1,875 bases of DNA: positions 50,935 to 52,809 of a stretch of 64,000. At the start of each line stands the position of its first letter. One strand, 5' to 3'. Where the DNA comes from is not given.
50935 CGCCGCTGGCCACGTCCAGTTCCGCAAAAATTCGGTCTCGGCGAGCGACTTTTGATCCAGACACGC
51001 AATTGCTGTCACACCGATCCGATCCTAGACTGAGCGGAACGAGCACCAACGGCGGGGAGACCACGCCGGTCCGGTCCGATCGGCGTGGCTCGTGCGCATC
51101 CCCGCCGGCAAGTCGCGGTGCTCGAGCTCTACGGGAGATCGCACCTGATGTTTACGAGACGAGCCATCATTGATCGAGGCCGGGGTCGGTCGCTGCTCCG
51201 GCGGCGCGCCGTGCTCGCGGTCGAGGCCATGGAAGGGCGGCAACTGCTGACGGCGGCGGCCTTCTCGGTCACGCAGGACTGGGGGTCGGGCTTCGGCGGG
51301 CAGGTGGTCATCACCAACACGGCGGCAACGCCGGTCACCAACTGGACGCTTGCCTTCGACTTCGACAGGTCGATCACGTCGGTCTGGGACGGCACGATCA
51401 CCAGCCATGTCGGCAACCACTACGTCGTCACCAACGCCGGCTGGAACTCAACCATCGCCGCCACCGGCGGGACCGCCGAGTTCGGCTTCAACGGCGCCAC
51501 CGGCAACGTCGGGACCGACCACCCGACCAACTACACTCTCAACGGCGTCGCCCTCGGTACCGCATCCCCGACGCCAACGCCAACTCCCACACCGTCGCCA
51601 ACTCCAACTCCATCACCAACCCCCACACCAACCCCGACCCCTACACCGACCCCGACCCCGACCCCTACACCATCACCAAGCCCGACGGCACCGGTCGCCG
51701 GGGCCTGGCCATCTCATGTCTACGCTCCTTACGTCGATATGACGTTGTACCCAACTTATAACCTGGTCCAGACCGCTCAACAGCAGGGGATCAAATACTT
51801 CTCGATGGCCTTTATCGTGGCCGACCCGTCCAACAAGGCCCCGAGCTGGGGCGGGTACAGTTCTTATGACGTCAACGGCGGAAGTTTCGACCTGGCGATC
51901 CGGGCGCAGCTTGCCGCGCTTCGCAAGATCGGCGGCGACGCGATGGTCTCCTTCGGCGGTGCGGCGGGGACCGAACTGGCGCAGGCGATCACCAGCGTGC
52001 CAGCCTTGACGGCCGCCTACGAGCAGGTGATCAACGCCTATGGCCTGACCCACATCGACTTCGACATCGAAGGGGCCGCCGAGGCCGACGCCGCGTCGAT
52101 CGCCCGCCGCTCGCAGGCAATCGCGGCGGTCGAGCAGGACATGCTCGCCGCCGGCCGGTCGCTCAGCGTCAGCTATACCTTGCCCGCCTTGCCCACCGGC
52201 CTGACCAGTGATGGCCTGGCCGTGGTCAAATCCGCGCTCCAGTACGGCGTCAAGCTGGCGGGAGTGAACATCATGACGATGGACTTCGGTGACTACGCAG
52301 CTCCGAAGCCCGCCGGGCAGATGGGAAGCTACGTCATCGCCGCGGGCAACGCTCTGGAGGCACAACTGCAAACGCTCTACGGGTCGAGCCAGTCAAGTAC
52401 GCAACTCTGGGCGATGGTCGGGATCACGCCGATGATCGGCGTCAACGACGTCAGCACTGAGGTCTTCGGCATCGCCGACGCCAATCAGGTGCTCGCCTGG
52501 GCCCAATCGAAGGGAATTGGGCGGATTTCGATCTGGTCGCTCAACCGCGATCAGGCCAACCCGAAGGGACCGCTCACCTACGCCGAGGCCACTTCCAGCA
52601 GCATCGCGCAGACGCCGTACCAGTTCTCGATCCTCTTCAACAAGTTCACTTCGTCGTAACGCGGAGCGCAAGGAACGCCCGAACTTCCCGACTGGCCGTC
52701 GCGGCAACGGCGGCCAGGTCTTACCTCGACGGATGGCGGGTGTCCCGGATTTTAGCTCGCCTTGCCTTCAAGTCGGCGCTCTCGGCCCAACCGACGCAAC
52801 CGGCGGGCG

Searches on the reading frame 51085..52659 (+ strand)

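Call 17: search_protein_families(library=pfam, proteins=[window:51085-52659:+], max_evalue=0.01)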
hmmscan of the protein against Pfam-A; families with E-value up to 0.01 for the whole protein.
window:51085-52659:+ (524 aa): 3 families
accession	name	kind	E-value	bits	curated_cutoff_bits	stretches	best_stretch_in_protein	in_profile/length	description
PF00553.25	CBM_2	-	3.7e-22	79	24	1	58-155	3-99/101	Cellulose binding domain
PF00704.34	Glyco_hydro_18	-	6.2e-05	23.3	29.6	1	230-403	17-185/317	Glycosyl hydrolases family 18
PF05887.16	Trypan_PARP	-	0.0022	18.4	100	1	160-200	59-103/134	Procyclic acidic repetitive protein (PARP)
